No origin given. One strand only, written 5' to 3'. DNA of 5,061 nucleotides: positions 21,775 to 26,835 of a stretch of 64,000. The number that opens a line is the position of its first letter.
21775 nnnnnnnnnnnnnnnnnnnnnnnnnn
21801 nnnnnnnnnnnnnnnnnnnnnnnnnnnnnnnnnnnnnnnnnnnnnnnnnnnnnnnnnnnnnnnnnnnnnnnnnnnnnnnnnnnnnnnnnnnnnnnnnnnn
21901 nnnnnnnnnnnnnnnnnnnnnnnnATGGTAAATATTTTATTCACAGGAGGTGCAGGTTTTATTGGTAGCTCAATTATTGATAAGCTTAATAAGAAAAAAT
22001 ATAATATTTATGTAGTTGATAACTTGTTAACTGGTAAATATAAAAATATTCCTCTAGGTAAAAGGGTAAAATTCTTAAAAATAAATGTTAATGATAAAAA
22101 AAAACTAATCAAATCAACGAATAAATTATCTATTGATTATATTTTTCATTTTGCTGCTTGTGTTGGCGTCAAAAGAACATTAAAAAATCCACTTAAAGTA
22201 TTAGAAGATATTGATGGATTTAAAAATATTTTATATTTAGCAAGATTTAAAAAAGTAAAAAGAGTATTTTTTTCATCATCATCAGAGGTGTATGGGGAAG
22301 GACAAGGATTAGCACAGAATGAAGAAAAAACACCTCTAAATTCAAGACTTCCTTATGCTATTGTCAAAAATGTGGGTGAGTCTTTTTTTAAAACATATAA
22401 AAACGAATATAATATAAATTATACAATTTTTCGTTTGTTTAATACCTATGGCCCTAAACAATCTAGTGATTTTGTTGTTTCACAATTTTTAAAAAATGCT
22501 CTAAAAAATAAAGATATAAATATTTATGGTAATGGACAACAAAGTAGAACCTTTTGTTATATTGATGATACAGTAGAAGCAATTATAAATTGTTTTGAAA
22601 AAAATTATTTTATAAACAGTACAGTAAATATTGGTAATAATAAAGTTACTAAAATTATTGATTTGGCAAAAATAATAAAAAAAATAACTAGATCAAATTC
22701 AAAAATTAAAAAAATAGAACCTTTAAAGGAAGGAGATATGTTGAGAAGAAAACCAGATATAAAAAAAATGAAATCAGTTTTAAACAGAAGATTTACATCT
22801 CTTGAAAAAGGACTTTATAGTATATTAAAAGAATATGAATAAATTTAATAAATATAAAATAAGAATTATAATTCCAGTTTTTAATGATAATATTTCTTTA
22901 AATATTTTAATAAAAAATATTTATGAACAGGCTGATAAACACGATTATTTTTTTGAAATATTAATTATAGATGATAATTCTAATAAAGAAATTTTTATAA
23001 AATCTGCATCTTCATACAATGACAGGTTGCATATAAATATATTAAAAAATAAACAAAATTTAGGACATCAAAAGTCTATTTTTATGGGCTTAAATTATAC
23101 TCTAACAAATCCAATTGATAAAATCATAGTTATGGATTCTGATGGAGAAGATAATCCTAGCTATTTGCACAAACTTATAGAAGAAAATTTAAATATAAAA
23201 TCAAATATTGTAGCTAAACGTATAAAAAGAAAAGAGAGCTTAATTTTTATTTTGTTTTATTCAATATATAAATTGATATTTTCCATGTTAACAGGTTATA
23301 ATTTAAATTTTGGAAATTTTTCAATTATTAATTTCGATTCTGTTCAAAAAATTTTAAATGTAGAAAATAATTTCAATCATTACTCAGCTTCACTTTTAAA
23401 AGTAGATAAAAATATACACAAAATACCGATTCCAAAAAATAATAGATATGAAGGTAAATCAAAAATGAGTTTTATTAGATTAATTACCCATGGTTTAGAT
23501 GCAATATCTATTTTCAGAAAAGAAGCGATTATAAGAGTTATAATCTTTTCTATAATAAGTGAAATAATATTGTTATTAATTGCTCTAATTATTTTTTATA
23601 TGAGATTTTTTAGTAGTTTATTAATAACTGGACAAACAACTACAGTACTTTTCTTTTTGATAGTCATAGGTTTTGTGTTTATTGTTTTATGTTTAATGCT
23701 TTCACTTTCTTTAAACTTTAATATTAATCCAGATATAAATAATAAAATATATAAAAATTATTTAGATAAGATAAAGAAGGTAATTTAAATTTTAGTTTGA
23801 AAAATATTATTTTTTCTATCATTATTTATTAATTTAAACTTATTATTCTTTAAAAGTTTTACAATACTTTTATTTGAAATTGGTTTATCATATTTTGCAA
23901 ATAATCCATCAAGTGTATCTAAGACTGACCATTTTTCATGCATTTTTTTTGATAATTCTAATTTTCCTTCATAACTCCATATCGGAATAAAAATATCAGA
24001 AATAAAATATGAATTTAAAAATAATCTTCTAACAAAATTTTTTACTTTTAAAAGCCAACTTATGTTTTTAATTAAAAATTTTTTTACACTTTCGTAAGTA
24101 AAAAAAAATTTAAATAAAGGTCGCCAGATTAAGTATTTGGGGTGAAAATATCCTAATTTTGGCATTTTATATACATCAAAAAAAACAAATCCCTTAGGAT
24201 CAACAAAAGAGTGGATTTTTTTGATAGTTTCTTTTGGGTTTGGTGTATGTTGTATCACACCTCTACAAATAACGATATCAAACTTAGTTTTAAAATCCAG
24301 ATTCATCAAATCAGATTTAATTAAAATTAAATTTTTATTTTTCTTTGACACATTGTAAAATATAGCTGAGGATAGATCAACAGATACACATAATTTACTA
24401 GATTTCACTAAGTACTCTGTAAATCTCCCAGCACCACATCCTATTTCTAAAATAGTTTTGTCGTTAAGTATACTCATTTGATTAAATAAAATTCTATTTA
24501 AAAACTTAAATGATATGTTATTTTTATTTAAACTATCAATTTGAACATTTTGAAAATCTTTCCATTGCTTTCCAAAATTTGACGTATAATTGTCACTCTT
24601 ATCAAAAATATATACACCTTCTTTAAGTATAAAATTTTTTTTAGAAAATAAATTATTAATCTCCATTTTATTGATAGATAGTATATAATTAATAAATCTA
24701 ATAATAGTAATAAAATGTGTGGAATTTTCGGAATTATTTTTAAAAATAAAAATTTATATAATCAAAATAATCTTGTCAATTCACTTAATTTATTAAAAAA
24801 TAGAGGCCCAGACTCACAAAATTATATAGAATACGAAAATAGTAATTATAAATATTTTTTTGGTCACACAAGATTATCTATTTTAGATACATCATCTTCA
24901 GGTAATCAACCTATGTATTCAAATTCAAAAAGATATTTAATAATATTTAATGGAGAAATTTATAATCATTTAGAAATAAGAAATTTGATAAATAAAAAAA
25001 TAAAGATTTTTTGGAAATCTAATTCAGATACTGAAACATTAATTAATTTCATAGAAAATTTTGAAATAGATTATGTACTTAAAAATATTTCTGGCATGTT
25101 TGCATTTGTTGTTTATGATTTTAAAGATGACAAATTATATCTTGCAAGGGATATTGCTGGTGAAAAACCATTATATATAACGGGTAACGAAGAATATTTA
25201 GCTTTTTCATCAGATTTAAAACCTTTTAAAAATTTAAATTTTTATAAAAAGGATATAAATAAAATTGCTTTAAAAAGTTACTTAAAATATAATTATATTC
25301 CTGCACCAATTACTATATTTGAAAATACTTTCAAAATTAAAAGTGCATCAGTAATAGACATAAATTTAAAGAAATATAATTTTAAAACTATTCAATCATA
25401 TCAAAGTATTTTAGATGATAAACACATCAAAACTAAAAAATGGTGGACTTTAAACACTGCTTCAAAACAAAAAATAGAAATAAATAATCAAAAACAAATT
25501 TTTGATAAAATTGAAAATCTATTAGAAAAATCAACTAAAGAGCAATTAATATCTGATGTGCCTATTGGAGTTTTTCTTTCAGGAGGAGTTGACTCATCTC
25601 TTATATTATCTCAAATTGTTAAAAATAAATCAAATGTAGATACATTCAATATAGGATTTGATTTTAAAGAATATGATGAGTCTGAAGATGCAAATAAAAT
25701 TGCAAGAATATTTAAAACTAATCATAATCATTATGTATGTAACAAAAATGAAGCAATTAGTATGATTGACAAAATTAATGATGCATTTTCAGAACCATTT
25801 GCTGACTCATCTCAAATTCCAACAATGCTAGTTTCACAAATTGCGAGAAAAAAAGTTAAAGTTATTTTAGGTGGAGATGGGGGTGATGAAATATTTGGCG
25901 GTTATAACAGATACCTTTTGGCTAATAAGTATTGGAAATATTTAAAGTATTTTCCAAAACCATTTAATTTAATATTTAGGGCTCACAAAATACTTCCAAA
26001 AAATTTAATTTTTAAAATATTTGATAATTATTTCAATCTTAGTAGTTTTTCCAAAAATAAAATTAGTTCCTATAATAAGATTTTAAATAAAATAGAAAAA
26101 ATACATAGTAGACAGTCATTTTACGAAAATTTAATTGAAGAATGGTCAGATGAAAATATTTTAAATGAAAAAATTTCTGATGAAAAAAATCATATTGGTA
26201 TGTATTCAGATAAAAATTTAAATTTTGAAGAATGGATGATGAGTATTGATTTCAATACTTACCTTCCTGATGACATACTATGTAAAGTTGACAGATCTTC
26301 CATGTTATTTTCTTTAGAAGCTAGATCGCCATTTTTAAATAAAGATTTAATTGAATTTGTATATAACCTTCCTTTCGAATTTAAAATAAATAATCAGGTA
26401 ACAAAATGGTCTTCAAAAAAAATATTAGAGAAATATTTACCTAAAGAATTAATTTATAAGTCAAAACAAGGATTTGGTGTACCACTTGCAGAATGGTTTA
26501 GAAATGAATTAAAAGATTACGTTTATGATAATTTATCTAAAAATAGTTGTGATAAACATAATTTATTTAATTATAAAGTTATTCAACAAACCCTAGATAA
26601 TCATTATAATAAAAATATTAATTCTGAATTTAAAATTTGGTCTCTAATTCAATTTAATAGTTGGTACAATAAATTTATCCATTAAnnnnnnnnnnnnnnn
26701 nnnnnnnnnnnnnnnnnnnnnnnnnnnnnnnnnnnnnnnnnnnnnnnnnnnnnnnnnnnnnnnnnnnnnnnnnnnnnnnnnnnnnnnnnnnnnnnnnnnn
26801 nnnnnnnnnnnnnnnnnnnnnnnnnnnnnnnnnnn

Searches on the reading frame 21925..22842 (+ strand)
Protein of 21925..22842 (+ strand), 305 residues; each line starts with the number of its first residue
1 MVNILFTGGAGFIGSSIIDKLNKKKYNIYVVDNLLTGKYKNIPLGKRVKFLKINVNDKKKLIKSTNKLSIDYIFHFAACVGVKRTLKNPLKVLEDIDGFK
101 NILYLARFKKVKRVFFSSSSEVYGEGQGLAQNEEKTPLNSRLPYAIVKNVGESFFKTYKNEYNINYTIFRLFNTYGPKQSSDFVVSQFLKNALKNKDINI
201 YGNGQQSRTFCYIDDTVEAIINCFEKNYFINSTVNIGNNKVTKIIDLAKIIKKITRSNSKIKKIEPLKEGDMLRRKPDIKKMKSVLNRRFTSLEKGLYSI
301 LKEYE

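Call 4: search_protein_families(library=pfam, proteins=[window:21925-22842:+], max_evalue=0.01)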
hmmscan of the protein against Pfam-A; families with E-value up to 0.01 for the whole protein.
window:21925-22842:+ (305 aa): 8 families
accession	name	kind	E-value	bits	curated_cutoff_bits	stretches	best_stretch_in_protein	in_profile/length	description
PF01370.27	Epimerase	-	4.7e-52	177.2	20.9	1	4-237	1-240/240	NAD dependent epimerase/dehydratase family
PF16363.11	GDP_Man_Dehyd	-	4.2e-46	158.4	27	1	5-282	1-313/332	GDP-mannose 4,6 dehydratase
PF01073.25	3Beta_HSD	-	4e-15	56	22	1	6-221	2-226/280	3-beta hydroxysteroid dehydrogenase/isomerase family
PF02719.21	Polysacc_synt_2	-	1e-09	38.5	20.2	1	4-118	1-127/293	Polysaccharide biosynthesis protein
PF07993.18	NAD_binding_4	-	1.8e-09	37.6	20.1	1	69-176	88-209/258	Male sterility protein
PF04321.23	RmlD_sub_bind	-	2.9e-08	33.6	27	1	3-271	2-245/287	RmlD substrate binding domain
PF13460.12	NAD_binding_10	-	0.0018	18.6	27.2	1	8-171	1-143/184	NAD(P)H-binding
PF03435.24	Sacchrp_dh_NADP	-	0.002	18.9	25.1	1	9-63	5-67/129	Saccharopine dehydrogenase NADP binding domain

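Call 5: search_protein_families(library=ncbifam, proteins=[window:21925-22842:+], max_evalue=0.01)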
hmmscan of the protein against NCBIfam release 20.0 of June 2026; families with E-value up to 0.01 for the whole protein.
window:21925-22842:+ (305 aa): 31 families (the best 25 are shown)
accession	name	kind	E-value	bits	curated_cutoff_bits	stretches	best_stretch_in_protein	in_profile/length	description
TIGR01181.1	dTDP_gluc_dehyt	equivalog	1.6e-40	139.2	365.1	1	4-302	2-309/321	dTDP-glucose 4,6-dehydratase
TIGR04180.1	EDH_00030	hypoth_equivalog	6.9e-36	123.8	475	1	4-262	1-263/297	NAD-dependent 4,6-dehydratase LegB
TIGR01179.1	galE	equivalog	6.4e-35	120.5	262.3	1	3-288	1-307/332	UDP-glucose 4-epimerase GalE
TIGR02197.1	heptose_epim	equivalog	8.2e-30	104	274.6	1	4-302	1-311/316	ADP-glyceromanno-heptose 6-epimerase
NF011728.1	PRK15181.1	equivalog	1.5e-27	96.6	760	1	5-302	19-335/348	Vi polysaccharide biosynthesis UDP-N-acetylglucosaminuronic acid C-4 epimerase TviC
NF008872.0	PRK11908.1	equivalog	1.7e-25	89.8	294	1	2-258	2-274/349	bifunctional UDP-4-keto-pentose/UDP-xylose synthase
NF007582.0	PRK10217.1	equivalog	9.1e-24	84.2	698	1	1-254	1-269/355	dTDP-glucose 4,6-dehydratase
NF007490.0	PRK10084.1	subfamily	5.2e-20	71.8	649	1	3-254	2-276/361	dTDP-glucose 4,6-dehydratase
NF005998.1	PRK08125.1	equivalog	5.2e-20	71.4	777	1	3-260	317-590/649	bifunctional UDP-4-amino-4-deoxy-L-arabinose formyltransferase/UDP-glucuronic acid oxidase ArnA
NF047922.1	GDPFucSynFcl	equivalog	6e-19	68.6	500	1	5-302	6-299/308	GDP-L-fucose synthase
NF008360.0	PRK11150.1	equivalog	1.1e-15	57.7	452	1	4-264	2-262/310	ADP-glyceromanno-heptose 6-epimerase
NF007956.0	PRK10675.1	subfamily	3.3e-15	56.1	394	1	3-183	2-189/338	UDP-glucose 4-epimerase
NF043036.1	ErythonDh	equivalog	4.3e-12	45.9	325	1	3-164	2-169/321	D-erythronate dehydrogenase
TIGR01472.1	gmd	equivalog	6.3e-12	45.4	415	1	54-224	62-239/342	GDP-mannose 4,6-dehydratase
NF042423.1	oxyalk_red_Shew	equivalog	6.7e-11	41.8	580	1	3-221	10-218/331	2-alkyl-3-oxoalkanoate reductase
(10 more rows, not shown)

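Call 80: search_solved_structures(query=window:21925-22842:+, max_evalue=1e-25)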
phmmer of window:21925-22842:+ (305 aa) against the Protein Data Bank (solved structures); distinct sequences matched with E-value up to 1e-25: 26.
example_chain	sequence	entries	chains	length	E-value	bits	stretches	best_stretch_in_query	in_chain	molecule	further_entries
4m55_A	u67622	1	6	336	1.1e-41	146.2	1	3-299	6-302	UDP-glucuronic acid decarboxylase 1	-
4gll_A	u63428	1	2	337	1.6e-41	145.8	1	3-299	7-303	UDP-glucuronic acid decarboxylase 1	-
2b69_A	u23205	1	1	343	1.7e-41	145.7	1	3-299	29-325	UDP-glucuronate decarboxylase 1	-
4lk3_A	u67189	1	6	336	2.9e-41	144.9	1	3-299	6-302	UDP-glucuronic acid decarboxylase 1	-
4zrm_A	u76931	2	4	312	1.4e-40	142.7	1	2-298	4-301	UDP-glucose 4-epimerase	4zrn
8vr2_A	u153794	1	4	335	8.9e-39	136.7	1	4-298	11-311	NAD-dependent epimerase/dehydratase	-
6dnt_A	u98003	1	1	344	2.9e-34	121.9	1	3-284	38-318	NAD-dependent epimerase/dehydratase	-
6wjb_A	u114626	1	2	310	3.9e-34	121.5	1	3-287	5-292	NAD-dependent epimerase/dehydratase family protein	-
6wj9_A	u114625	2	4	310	3.7e-33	118.3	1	3-287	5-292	NAD-dependent epimerase/dehydratase family protein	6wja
6zl6_A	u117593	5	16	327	2.4e-32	115.6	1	3-297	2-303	Epimerase domain-containing protein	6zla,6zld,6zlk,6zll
6zlj_A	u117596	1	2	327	8.8e-32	113.8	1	3-297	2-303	Epimerase domain-containing protein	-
6bwl_A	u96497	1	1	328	5.7e-30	107.8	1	3-297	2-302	Pal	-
5u4q_A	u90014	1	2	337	9.4e-30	107.1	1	3-225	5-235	dTDP-glucose 4,6-dehydratase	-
8rdg_A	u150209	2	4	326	1.8e-29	106.2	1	3-263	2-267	SDR family NAD(P)-dependent oxidoreductase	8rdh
6pmh_A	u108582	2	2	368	2.4e-29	105.8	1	4-272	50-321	UDP-glucose 4-epimerase related protein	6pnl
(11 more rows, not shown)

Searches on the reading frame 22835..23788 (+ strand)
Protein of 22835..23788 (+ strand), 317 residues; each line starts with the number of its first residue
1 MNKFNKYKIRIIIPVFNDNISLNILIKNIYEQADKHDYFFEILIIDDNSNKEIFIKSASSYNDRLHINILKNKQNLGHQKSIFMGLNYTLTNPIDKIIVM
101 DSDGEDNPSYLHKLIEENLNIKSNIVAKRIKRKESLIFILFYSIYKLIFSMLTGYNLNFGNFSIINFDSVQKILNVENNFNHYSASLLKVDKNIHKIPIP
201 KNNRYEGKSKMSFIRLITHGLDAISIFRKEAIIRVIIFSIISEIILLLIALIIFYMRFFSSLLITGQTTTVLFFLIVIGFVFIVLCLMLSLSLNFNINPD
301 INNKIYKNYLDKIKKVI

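Call 4: search_protein_families(library=pfam, proteins=[window:22835-23788:+], max_evalue=0.01)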
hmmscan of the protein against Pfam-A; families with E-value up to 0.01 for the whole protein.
window:22835-23788:+ (317 aa): 1 family
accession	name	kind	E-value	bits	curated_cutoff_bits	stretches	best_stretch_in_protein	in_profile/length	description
PF00535.33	Glycos_transf_2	-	9.1e-14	52.2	23.3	1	11-134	2-120/168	Glycosyl transferase family 2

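Call 5: search_protein_families(library=ncbifam, proteins=[window:22835-23788:+], max_evalue=0.01)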
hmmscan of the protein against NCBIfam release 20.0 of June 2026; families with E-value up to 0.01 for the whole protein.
window:22835-23788:+ (317 aa): 10 families
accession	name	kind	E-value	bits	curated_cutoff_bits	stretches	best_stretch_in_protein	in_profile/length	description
NF007986.1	PRK10714.1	equivalog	1.5e-15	57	529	1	8-286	7-287/316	undecaprenyl-phosphate 4-deoxy-4-formamido-L-arabinose transferase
NF047588.1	GlcsyltransPgfSStrep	equivalog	1.3e-14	54.2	500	1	8-284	2-279/308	glycosyltransferase PgfS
TIGR01556.1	rhamnosyltran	subfamily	0.00034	19.9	200.55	1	21-119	9-99/281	rhamnosyltransferase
TIGR03937.1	PgaC_IcaA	equivalog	0.00068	18.7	422.3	1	7-138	45-173/407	poly-beta-1,6-N-acetyl-D-glucosamine synthase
TIGR03965.1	mycofact_glyco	equivalog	0.00079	18.4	280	1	8-130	75-191/467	mycofactocin biosynthesis glycosyltransferase MftF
NF041875.1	EPS_EpsD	equivalog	0.0012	18.4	370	1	10-131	2-117/325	exopolysaccharide biosynthesis glycosyltransferase EpsD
NF007482.0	PRK10073.1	equivalog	0.0016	17.5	423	1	6-89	5-84/334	glycosyltransferase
NF058614.1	PPMAGASynPpgS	equivalog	0.002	17.6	370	1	10-117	3-100/226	polyprenyl-phospho-N-acetylgalactosaminyl synthase PpgS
TIGR04242.1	nodulat_NodC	equivalog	0.002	17.2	550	1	8-116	49-154/395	chitooligosaccharide synthase NodC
NF038302.1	EPS_HpsE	equivalog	0.0029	16.6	300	1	9-52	3-46/307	hormogonium polysaccharide biosynthesis glycosyltransferase HpsE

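Call 81: search_solved_structures(query=window:22835-23788:+, max_evalue=0.00001)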
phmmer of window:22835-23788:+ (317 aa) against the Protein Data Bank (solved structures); distinct sequences matched with E-value up to 0.00001: 6.
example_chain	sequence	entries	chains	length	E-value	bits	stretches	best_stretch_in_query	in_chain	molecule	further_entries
5ekp_C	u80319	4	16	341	6.5e-11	45.4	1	8-271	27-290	Uncharacterized glycosyltransferase sll0501 | Glycosyltransferase sll0501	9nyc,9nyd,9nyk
9nye_A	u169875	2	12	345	6.8e-11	45.3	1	8-271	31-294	Glycosyltransferase sll0501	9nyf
9bhc_C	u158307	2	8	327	8.6e-11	45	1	8-260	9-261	Undecaprenyl-phosphate 4-deoxy-4-formamido-L-arabinose transferase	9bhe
5eke_A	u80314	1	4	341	8.9e-11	44.9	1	8-271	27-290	Uncharacterized glycosyltransferase sll0501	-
8vxh_A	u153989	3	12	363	1.2e-10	44.5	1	8-260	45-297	Undecaprenyl-phosphate 4-deoxy-4-formamido-L-arabinose transferase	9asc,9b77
9hwj_A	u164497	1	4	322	3.5e-10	43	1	8-274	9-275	Undecaprenyl-phosphate 4-deoxy-4-formamido-L-arabinose transferase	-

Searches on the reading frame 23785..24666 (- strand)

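Call 79: search_protein_families(library=pfam, proteins=[window:23785-24666:-], max_evalue=0.0001)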
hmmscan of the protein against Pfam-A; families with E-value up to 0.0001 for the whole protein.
window:23785-24666:- (293 aa): 10 families
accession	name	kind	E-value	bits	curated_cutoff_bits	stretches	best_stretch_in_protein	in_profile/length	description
PF08241.18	Methyltransf_11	-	1.8e-15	57.8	21.2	1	73-163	1-95/95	Methyltransferase domain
PF13489.12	Methyltransf_23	-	1.1e-14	54.9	27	1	66-166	20-119/164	Methyltransferase domain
PF13649.12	Methyltransf_25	-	4.8e-13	50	27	1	72-159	1-97/97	Methyltransferase domain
PF08242.18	Methyltransf_12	-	6.4e-12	46.5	30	1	73-160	1-97/98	Methyltransferase domain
PF13847.12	Methyltransf_31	-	7.6e-10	39.1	27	1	69-162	4-108/145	Methyltransferase domain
PF05401.17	NodS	-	6.3e-08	33.1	24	1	70-143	45-121/201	Nodulation protein S (NodS)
PF00398.26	RrnaAD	-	9e-08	32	24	1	54-128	17-93/263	Ribosomal RNA adenine dimethylase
PF05219.18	DREV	-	7.7e-07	28.9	26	1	54-162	80-185/265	DREV methyltransferase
PF08003.17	Methyltransf_9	-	6.6e-06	25.7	23.8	1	61-161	108-215/315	Protein of unknown function (DUF1698)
PF01728.25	FtsJ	-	7.8e-05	23.1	24.1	0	64-136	16-99/181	FtsJ-like methyltransferase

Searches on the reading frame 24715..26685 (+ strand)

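Call 79: search_protein_families(library=pfam, proteins=[window:24715-26685:+], max_evalue=0.0001)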
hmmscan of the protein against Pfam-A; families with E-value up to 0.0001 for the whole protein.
window:24715-26685:+ (656 aa): 4 families
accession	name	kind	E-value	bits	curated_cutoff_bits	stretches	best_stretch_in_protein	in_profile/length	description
PF00733.27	Asn_synthase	-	3.5e-93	313.5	21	1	266-651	2-353/354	Asparagine synthase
PF13537.11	GATase_7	-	2.7e-33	115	25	1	51-172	1-122/123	Glutamine amidotransferase domain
PF13522.11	GATase_6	-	1.9e-29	102.7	27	1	46-167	11-130/130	Glutamine amidotransferase domain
PF12481.13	DUF3700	-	1.3e-06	28.5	27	1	118-168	122-173/228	Aluminium induced protein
